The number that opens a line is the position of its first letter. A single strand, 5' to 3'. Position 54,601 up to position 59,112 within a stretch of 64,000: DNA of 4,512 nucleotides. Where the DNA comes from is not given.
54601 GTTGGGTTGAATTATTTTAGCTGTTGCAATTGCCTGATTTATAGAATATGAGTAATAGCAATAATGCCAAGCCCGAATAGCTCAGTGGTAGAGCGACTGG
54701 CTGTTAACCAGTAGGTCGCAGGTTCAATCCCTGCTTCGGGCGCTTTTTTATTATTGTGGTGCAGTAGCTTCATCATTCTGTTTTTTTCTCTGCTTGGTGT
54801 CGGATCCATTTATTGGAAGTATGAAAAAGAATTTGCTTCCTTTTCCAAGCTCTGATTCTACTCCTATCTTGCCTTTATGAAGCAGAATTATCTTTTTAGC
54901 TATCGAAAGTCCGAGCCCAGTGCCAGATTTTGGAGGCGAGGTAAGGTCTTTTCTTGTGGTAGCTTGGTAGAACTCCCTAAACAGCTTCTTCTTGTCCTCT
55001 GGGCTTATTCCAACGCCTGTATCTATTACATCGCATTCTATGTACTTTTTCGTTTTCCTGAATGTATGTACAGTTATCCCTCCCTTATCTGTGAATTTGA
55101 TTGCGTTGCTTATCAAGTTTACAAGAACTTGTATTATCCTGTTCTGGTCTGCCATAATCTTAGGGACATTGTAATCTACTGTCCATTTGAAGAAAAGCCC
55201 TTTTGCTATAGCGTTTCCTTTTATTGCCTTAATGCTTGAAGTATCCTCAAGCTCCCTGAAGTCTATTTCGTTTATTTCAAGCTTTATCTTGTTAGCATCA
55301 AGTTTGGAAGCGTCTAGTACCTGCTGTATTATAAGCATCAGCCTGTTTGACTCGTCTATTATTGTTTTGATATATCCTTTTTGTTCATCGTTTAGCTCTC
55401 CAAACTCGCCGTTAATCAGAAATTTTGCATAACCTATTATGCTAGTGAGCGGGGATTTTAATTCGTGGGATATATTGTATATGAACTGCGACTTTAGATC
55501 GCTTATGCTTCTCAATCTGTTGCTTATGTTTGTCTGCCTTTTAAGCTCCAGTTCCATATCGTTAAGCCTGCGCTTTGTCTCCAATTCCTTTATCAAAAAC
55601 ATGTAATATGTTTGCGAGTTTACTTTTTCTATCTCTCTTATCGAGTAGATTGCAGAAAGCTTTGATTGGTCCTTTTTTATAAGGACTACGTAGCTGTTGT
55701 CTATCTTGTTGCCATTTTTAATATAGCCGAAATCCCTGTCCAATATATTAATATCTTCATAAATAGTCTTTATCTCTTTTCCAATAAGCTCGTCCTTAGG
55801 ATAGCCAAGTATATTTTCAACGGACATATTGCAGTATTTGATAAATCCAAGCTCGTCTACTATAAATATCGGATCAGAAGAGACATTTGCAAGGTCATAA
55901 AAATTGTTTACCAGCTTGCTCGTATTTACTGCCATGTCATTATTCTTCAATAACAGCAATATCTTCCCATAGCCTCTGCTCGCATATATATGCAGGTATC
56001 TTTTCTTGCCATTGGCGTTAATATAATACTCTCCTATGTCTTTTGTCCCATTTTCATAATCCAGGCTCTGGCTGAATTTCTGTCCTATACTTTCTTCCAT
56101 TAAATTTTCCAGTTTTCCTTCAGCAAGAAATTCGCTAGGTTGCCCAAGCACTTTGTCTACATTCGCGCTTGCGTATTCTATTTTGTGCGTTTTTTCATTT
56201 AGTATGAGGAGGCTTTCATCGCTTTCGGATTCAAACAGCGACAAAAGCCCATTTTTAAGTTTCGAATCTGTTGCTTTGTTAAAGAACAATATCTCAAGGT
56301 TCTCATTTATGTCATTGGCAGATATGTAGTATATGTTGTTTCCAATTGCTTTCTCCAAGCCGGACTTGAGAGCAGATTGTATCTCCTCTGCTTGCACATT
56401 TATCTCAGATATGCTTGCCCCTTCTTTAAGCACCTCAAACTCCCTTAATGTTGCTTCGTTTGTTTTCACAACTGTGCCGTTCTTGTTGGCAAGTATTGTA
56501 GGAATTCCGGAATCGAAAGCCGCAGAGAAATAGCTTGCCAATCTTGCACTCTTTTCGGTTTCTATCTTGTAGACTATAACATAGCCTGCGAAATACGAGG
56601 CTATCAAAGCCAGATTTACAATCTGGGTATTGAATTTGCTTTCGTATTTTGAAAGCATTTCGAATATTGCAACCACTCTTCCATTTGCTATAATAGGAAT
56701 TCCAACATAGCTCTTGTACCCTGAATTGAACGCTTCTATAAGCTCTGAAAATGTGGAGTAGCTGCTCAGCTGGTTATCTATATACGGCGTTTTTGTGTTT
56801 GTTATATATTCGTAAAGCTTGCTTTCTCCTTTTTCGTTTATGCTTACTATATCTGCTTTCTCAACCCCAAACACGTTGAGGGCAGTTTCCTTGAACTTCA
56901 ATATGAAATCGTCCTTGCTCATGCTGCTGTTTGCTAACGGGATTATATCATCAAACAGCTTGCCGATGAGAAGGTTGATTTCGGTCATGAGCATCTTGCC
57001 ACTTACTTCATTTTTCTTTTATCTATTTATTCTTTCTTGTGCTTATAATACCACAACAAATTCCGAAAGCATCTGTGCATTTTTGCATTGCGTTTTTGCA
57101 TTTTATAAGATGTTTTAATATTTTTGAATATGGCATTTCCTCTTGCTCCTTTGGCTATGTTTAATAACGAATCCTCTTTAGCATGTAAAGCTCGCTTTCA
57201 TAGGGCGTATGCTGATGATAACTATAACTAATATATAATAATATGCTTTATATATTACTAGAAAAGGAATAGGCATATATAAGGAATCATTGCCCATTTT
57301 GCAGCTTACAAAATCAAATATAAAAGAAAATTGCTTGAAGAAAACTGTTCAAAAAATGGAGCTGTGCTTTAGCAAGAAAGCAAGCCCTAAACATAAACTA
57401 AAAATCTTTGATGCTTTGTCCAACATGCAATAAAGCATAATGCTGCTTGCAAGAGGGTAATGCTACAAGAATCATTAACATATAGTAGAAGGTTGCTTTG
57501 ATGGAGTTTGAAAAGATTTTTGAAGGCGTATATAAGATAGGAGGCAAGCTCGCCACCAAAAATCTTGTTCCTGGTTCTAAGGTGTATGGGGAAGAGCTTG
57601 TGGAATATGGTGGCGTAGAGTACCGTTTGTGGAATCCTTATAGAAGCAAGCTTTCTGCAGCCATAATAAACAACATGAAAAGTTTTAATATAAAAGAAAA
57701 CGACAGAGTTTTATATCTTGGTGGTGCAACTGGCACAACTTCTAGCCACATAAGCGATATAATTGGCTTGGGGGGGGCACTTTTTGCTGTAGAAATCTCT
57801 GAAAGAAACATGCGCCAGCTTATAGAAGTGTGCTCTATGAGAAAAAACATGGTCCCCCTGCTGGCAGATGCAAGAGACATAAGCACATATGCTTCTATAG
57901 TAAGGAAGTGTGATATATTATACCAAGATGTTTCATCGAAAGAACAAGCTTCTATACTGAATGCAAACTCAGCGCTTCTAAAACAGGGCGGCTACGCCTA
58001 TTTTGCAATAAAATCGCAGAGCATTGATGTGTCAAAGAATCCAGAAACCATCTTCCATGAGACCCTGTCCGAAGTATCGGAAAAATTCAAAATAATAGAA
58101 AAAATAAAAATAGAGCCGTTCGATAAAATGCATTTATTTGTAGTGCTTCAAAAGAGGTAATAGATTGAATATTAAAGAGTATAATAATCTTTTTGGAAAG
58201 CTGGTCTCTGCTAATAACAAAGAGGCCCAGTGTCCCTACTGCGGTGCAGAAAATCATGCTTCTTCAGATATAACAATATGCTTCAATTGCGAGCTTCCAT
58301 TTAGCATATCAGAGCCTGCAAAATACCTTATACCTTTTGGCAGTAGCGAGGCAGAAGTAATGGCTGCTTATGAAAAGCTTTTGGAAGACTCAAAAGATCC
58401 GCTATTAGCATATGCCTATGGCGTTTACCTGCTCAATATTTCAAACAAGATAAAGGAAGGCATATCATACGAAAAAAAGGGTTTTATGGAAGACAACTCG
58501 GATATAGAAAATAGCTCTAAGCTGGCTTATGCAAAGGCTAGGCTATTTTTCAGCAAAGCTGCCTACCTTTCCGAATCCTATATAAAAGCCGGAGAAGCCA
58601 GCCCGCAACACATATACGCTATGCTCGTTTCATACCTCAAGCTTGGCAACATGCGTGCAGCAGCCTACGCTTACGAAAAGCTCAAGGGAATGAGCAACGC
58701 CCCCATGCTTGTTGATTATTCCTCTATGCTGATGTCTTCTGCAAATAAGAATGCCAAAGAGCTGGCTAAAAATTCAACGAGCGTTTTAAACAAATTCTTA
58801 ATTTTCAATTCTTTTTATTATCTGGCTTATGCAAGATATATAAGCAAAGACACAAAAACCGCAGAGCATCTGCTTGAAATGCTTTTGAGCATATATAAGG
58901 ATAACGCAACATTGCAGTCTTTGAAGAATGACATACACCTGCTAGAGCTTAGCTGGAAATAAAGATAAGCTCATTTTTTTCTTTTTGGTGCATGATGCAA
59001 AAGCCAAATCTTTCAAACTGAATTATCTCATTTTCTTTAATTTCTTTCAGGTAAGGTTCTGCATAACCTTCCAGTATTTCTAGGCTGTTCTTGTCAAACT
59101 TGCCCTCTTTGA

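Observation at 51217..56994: Candidate sensory-controlled surface module: GGDEF-like regulator, pilin-like protein, kinase-like protein, adhesin-like protein and a soluble GAF/PAS histidine kinase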

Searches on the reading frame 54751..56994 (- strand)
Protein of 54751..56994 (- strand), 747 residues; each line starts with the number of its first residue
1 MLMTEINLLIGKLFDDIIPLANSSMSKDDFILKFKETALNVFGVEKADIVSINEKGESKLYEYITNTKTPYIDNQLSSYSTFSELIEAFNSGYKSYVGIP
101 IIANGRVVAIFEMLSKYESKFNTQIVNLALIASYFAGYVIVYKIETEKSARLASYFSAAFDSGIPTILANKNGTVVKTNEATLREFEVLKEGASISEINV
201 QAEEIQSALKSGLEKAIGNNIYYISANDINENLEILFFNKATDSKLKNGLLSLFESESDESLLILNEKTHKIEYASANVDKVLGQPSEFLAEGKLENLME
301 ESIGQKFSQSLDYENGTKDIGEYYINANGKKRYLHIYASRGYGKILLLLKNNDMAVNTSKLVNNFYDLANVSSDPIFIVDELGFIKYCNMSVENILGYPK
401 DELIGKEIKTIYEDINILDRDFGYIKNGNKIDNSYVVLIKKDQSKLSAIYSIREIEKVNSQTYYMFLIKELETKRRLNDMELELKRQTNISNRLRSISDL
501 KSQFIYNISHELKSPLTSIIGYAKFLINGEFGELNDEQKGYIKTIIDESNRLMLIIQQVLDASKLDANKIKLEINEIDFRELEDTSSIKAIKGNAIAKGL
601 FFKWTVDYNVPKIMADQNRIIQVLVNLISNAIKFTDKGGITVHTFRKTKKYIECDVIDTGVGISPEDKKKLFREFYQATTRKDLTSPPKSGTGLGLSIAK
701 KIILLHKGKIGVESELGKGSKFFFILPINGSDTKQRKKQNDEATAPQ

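Call 4: search_protein_families(library=pfam, proteins=[window:54751-56994:-], max_evalue=0.01)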
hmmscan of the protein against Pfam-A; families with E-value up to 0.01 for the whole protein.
window:54751-56994:- (747 aa): 10 families
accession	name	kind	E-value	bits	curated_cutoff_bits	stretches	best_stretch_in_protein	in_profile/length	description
PF02518.31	HATPase_c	-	2e-25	89.8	26.4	1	616-728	2-109/111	Histidine kinase-, DNA gyrase B-, and HSP90-like ATPase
PF00512.31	HisKA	-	4.2e-19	68.8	26.9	1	501-567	2-65/66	His Kinase A (phospho-acceptor) domain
PF13426.13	PAS_9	-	1.6e-10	41.6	27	1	373-456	1-85/103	PAS domain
PF00989.32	PAS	-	8.9e-08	32.6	22.6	1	372-409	10-47/113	PAS fold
PF13188.13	PAS_8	-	3e-05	24.2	21.8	1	365-420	3-55/65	PAS domain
PF13589.12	HATPase_c_3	-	0.0014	19.1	25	1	622-703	5-89/137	Histidine kinase-, DNA gyrase B-, and HSP90-like ATPase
PF24820.1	Diguanyl_cycl_sensor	-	0.0026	18.1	28.1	0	372-408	5-41/109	Diguanylate cyclase-like sensor domain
PF08446.17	PAS_2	-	0.0041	18.3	21.4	0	262-316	18-72/107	PAS fold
PF13185.12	GAF_2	-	0.0043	17.7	28.6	1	54-129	51-124/136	GAF domain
PF08448.16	PAS_4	-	0.0055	17.4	23.1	0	371-409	3-41/110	PAS fold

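Call 5: search_protein_families(library=ncbifam, proteins=[window:54751-56994:-], max_evalue=0.01)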
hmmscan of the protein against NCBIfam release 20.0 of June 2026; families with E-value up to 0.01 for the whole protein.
window:54751-56994:- (747 aa): 77 families (the best 25 are shown)
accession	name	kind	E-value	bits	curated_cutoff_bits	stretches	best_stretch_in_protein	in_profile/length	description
NF046044.1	PnpS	equivalog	3.7e-58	197.4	400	1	493-727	162-390/390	two-component system histidine kinase PnpS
NF038297.2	hybrid_HK_HrmK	equivalog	8.7e-56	189.8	725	1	468-742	202-471/607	hybrid histidine kinase/response regulator HrmK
NF008318.0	PRK11107.1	equivalog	1.4e-53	182.2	890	1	493-739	285-529/920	two-component sensor histidine kinase BarA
NF008302.0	PRK11091.1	equivalog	2.8e-52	177.9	838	1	360-742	155-519/779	aerobic respiration two-component sensor histidine kinase ArcB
TIGR02956.1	TMAO_torS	equivalog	6.2e-52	176.8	676.5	1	497-740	460-694/967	TMAO reductase system sensor histidine kinase/response regulator TorS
TIGR02966.1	phoR_proteo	equivalog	3.7e-50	170.8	334.2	1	360-725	3-332/333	phosphate regulon sensor histidine kinase PhoR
NF011874.0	PRK15347.1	equivalog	1.4e-47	162.4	852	1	497-746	394-630/921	two component system sensor kinase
NF033092.0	HK_WalK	equivalog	6.6e-46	157.1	725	1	500-728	371-594/594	cell wall metabolism sensor histidine kinase WalK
NF047874.1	MASE3_PAS_HK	subfamily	9.6e-46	156.8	560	1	356-742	258-639/655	MASE3 domain-containing sensor histidine kinase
NF045901.1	HisKinLetSLeg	equivalog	1.1e-44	152.8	1650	1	495-724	287-514/906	two-component system sensor histidine kinase LetS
NF008468.0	PRK11360.1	equivalog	1.3e-44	152.7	646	1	372-733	277-613/616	two-component system sensor histidine kinase AtoS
NF008099.0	PRK10841.1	equivalog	4.3e-43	147.2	920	1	496-742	465-704/949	two-component system sensor histidine kinase RcsC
NF041947.1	LuxQ_Vibrio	equivalog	3.1e-41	141.2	1200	1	364-742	350-710/843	quorum-sensing autoinducer 2 sensor kinase/phosphatase LuxQ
NF006800.0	PRK09303.1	equivalog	1.1e-40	139.8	342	1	471-730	124-379/383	histidine kinase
NF045911.1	TCSHisKinNblS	equivalog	3.5e-39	134.6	1000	1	496-728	383-620/621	two-component system sensor histidine kinase NblS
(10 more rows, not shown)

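Call 92: search_solved_structures(query=window:54751-56994:-, max_evalue=1e-10)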
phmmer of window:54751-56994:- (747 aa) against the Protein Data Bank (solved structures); distinct sequences matched with E-value up to 1e-10: 39.
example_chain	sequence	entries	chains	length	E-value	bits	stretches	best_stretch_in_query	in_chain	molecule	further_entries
4jas_A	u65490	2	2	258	1.3e-38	136.3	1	492-731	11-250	Histidine kinase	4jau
6azr_A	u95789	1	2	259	8.3e-38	133.6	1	491-731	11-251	Sensor histidine kinase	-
2c2a_A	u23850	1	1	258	8.3e-38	133.6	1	491-731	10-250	SENSOR HISTIDINE KINASE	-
5uht_A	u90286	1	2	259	8.6e-38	133.6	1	491-731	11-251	Sensor histidine kinase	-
3dge_A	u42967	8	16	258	8.8e-38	133.5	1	492-731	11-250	Sensor protein | Histidine kinase | Sensor histidine kinase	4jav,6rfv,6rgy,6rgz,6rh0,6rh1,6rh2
6rh7_A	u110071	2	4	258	2.2e-36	128.9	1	492-731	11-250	Sensor histidine kinase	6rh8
7z8n_A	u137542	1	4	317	2.2e-34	122.3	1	476-727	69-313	Histidine kinase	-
6paj_A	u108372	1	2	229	7.2e-31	110.7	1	498-727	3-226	Sensor protein SrrB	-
6qrj_A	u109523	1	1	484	1.1e-30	110.1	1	506-728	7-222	Hybrid kinase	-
4i5s_A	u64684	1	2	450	1e-28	103.6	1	503-733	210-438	Putative histidine kinase CovS; VicK-like protein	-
5c93_A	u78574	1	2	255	9.7e-28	100.3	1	496-729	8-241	Histidine kinase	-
4u7n_A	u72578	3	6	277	1.2e-27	100.1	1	496-729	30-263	Histidine protein kinase sensor protein | Histidine kinase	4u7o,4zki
4q20_A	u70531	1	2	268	7.6e-25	90.8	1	494-727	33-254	Sensor protein DivL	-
7p8e_A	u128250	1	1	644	3e-24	88.8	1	492-644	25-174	Receiver domain of histidine kinase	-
8u4x_A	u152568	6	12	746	3.7e-21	78.6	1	479-728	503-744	histidine kinase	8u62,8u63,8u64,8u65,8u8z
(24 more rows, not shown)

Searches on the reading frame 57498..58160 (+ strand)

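Call 4: search_protein_families(library=pfam, proteins=[window:57498-58160:+], max_evalue=0.01)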
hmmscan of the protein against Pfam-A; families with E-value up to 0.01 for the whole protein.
window:57498-58160:+ (220 aa): 2 families
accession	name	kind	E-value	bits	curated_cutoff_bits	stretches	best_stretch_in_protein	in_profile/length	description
PF01269.23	Fibrillarin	-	3.6e-76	255.7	27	1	6-218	5-224/227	Fibrillarin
PF01189.24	Methyltr_RsmB-F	-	0.0007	19.8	27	0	63-131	4-74/199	16S rRNA methyltransferase RsmB/F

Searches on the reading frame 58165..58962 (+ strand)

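Call 4: search_protein_families(library=pfam, proteins=[window:58165-58962:+], max_evalue=0.01)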
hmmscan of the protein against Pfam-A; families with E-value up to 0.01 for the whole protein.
window:58165-58962:+ (265 aa): 3 families
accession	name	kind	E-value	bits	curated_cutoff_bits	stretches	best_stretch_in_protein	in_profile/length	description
PF13248.11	Zn_ribbon_3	-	0.00012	21.8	27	1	20-45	2-25/26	zinc-ribbon domain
PF24463.1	DUF7577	-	0.00065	19.7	28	1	22-42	4-22/27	Domain of unknown function (DUF7577)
PF25060.1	ARM_TT21_2nd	-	0.0046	16.9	27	0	216-258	224-266/270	Tetratricopeptide repeat protein 21 second ARM domain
